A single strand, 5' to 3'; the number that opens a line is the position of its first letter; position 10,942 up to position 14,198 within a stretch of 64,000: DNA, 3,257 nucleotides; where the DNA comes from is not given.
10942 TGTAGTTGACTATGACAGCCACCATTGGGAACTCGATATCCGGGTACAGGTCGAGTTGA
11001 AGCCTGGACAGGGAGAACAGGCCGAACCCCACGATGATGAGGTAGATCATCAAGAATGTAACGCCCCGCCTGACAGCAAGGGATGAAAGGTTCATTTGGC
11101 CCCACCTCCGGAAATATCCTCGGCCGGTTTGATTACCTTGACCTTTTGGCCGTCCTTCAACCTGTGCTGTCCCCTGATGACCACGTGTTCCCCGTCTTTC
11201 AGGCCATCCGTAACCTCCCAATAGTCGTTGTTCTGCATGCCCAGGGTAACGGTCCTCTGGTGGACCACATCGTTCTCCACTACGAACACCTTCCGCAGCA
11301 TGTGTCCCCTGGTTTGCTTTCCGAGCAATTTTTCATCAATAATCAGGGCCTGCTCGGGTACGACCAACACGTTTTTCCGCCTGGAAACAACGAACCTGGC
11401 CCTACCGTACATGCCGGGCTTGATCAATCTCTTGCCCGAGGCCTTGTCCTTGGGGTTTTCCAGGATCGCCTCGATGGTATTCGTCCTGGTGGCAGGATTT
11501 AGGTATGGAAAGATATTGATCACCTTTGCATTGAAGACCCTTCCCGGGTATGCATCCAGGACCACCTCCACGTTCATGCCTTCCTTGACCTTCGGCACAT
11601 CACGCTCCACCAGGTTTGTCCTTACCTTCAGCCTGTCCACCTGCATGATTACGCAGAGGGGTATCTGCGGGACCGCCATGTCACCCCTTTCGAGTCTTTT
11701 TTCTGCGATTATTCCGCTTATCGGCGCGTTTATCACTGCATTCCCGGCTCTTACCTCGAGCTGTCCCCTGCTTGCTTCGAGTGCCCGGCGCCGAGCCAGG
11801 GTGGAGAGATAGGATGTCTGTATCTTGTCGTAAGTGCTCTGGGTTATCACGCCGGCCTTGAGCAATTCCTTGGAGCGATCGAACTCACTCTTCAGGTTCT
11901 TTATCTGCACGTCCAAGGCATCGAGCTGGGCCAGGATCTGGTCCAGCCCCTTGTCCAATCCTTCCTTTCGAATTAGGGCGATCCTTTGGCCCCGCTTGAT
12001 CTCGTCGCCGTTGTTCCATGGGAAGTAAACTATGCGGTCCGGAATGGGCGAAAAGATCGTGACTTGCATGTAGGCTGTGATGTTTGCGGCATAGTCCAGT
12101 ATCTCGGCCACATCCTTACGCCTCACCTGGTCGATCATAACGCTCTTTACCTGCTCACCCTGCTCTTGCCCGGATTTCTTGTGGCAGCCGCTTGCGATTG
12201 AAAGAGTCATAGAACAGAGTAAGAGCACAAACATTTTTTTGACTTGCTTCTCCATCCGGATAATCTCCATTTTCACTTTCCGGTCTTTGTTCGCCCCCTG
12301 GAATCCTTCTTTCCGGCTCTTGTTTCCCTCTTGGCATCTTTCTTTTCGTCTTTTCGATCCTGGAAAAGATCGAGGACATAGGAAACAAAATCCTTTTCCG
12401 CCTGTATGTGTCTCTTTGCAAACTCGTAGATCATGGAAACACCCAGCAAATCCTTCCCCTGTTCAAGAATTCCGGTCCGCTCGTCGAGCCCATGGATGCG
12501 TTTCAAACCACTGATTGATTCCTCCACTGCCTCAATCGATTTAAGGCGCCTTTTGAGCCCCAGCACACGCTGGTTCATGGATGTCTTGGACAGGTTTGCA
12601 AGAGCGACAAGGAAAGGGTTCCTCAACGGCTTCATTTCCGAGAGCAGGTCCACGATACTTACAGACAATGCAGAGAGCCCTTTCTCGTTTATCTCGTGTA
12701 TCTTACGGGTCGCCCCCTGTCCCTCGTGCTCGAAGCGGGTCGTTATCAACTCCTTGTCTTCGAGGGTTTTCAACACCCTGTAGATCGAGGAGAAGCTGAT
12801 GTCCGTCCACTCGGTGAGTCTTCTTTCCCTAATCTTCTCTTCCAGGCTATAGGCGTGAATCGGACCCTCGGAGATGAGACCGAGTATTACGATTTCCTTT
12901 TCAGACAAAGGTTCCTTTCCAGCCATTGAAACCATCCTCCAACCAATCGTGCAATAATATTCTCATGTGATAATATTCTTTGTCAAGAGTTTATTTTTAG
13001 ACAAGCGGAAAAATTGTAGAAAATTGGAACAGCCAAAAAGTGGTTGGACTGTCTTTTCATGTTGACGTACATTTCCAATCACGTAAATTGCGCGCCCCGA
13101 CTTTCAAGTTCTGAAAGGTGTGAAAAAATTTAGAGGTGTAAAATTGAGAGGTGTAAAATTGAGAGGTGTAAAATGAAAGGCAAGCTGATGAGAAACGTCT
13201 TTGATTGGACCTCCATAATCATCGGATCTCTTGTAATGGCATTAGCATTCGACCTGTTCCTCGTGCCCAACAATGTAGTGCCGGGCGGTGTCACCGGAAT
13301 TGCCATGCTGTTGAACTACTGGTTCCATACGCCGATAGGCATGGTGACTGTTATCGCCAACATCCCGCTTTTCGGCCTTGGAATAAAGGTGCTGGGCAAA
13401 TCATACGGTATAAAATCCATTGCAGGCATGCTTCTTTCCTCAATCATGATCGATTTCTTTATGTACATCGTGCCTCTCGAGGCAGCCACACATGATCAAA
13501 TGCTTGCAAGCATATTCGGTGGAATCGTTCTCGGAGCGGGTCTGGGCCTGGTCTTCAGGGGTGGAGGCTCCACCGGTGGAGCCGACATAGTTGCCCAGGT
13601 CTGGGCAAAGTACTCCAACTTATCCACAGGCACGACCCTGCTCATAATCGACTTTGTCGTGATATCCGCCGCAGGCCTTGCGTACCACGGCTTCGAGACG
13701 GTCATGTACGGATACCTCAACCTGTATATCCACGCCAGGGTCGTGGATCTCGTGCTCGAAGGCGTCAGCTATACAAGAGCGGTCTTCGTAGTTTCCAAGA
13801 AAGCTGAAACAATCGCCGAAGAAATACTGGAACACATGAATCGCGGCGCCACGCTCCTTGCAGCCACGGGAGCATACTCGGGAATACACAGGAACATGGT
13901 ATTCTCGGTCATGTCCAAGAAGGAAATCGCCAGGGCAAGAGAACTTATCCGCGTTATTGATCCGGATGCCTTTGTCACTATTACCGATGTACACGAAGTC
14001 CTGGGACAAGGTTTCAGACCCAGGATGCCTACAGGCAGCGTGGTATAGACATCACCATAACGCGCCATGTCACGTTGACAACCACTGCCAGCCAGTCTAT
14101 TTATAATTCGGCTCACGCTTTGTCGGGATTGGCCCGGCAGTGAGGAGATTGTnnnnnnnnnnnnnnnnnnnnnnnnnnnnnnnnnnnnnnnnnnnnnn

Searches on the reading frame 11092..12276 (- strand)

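Call 12: search_protein_families(library=pfam, proteins=[window:11092-12276:-], max_evalue=0.001)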
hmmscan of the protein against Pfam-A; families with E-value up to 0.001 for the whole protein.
window:11092-12276:- (394 aa): 2 families
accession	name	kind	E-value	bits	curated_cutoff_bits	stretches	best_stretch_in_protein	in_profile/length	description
PF16576.10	HlyD_D23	-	2.9e-21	76.2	30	1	177-290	106-213/214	Barrel-sandwich domain of CusB or HlyD membrane-fusion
PF13437.12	HlyD_3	-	2.6e-11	44.6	22.2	1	181-288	1-106/106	HlyD family secretion protein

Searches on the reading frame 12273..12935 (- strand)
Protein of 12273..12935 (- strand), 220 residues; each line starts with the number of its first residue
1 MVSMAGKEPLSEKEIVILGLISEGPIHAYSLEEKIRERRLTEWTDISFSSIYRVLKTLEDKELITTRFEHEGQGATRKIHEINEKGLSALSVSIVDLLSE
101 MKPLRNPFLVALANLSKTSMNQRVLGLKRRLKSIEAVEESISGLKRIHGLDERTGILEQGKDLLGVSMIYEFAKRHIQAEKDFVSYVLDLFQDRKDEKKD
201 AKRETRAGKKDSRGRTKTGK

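Call 12: search_protein_families(library=pfam, proteins=[window:12273-12935:-], max_evalue=0.001)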
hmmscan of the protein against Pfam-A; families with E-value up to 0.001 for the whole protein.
window:12273-12935:- (220 aa): 1 family
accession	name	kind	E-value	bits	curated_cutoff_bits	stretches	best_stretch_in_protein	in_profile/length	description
PF03551.20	PadR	-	2e-13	50.5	27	1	17-90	1-73/75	Transcriptional regulator PadR-like family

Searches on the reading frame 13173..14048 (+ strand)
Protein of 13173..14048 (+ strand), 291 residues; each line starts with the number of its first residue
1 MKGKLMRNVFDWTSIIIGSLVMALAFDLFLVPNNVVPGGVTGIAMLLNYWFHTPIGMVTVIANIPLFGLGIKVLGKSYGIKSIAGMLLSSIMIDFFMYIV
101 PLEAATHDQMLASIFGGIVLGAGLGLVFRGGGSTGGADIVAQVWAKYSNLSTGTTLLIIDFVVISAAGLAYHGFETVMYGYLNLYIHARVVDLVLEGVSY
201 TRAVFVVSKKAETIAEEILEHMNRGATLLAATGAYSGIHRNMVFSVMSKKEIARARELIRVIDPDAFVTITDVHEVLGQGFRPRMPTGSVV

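Call 12: search_protein_families(library=pfam, proteins=[window:13173-14048:+], max_evalue=0.001)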
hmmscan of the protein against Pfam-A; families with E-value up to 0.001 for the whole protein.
window:13173-14048:+ (291 aa): 2 families
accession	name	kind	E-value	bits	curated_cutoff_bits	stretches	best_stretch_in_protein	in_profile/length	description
PF02588.21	YitT_membrane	-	2.5e-64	216.9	24.3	1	14-218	4-204/205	Uncharacterised 5xTM membrane BCR, YitT family COG1284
PF10035.14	DUF2179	-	1.9e-20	72.8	22.8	1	224-278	1-55/55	Uncharacterized protein conserved in bacteria (DUF2179)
